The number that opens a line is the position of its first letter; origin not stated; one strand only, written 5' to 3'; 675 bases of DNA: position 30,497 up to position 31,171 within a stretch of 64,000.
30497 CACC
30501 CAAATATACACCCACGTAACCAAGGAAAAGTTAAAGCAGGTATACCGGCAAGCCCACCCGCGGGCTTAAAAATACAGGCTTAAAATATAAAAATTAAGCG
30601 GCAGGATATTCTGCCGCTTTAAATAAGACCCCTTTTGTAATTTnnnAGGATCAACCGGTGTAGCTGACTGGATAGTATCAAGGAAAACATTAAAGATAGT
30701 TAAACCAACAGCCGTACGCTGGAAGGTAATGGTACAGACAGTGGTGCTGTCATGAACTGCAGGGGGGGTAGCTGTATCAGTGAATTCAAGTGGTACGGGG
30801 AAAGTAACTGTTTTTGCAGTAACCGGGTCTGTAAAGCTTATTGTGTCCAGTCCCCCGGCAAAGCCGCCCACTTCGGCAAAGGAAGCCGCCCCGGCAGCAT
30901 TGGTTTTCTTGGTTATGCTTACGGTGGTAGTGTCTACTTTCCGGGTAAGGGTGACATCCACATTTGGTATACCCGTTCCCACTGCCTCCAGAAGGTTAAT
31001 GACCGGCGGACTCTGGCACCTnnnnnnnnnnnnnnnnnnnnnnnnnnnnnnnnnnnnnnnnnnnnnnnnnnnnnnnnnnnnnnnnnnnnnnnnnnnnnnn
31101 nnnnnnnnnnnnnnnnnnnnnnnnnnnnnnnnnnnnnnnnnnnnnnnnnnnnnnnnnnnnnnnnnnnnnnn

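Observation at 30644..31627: A 327-aa cytosolically made protein rich in Cys and Pro has the hallmarks of a spore-surface structural protein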

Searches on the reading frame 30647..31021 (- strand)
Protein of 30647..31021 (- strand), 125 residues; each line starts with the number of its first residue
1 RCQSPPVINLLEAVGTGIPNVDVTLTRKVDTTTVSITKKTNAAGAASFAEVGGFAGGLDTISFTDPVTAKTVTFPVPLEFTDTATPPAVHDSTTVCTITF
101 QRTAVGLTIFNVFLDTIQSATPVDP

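Call 43: search_solved_structures(query=A4, max_evalue=10, show_alignments=2)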
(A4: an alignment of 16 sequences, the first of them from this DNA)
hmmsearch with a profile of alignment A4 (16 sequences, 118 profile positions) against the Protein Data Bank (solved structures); distinct sequences matched with E-value up to 10: 4.
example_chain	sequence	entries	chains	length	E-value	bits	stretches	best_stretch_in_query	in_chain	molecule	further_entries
3qva_A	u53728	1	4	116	0.064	16.7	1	11-45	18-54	Transthyretin-like protein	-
3r9u_A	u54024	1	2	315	0.53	13.7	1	49-108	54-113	Thioredoxin reductase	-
8qox_B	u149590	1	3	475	2.9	11.4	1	7-47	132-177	Conserved membrane protein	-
3ndr_A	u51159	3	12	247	4.5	10.7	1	7-58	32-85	3-oxoacyl-(Acyl-carrier protein) reductase | Pyridoxal 4-dehydrogenase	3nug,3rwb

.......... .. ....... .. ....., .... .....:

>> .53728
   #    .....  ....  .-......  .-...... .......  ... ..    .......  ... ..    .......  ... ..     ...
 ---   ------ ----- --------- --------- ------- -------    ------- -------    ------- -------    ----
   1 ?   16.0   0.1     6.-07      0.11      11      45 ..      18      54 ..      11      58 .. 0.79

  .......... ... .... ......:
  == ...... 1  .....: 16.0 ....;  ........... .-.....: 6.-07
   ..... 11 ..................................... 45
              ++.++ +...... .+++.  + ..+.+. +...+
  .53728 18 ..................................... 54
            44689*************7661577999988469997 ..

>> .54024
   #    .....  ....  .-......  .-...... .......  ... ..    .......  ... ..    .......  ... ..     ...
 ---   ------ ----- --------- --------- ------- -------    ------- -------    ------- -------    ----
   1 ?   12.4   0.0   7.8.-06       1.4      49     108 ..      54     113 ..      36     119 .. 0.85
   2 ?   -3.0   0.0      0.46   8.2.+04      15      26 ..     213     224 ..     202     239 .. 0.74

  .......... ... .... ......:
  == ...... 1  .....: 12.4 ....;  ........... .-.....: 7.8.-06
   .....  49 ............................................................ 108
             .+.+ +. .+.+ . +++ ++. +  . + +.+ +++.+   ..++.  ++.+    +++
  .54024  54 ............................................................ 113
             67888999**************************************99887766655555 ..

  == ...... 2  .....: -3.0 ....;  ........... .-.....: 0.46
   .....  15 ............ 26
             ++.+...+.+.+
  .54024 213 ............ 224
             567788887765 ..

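Call 44: search_protein_families(library=pfam, alignment_id=A4, max_evalue=1)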
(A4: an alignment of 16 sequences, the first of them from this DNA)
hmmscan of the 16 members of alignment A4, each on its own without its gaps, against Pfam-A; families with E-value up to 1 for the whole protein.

A. member 1, seq(125 aa): 2 families
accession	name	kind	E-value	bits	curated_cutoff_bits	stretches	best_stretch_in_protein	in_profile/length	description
PF24025.1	Ig_DR_A0283-like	-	0.0069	17.1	27.1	1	8-51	11-53/102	DR_A0283-like, Ig-like domain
PF17210.9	SdrD_B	-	0.053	14.2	29.7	1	16-66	22-67/112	SdrD B-like domain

B. families by the number of members that match (of 16 scanned): 11 families
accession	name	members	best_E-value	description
PF17210.9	SdrD_B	8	0.00014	SdrD B-like domain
PF13620.12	CarboxypepD_reg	5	0.00013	Carboxypeptidase regulatory-like domain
PF02369.22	Big_1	4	0.0013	Bacterial Ig-like domain (group 1)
PF24025.1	Ig_DR_A0283-like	4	0.0066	DR_A0283-like, Ig-like domain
PF13715.12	CarbopepD_reg_2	2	0.015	CarboxypepD_reg-like domain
PF17802.7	SpaA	2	0.19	Prealbumin-like fold domain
PF17789.7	MG4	1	0.0019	Macroglobulin domain MG4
PF21415.2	SMK1_alpha_su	1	0.053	SMK1 alpha subunit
PF22042.2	EF-G_D2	1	0.054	Elongation factor G domain 2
PF23813.1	AdfA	1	0.06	Anti-DarT factor A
PF18943.6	DUF5690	1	0.16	Family of unknown function (DUF5690)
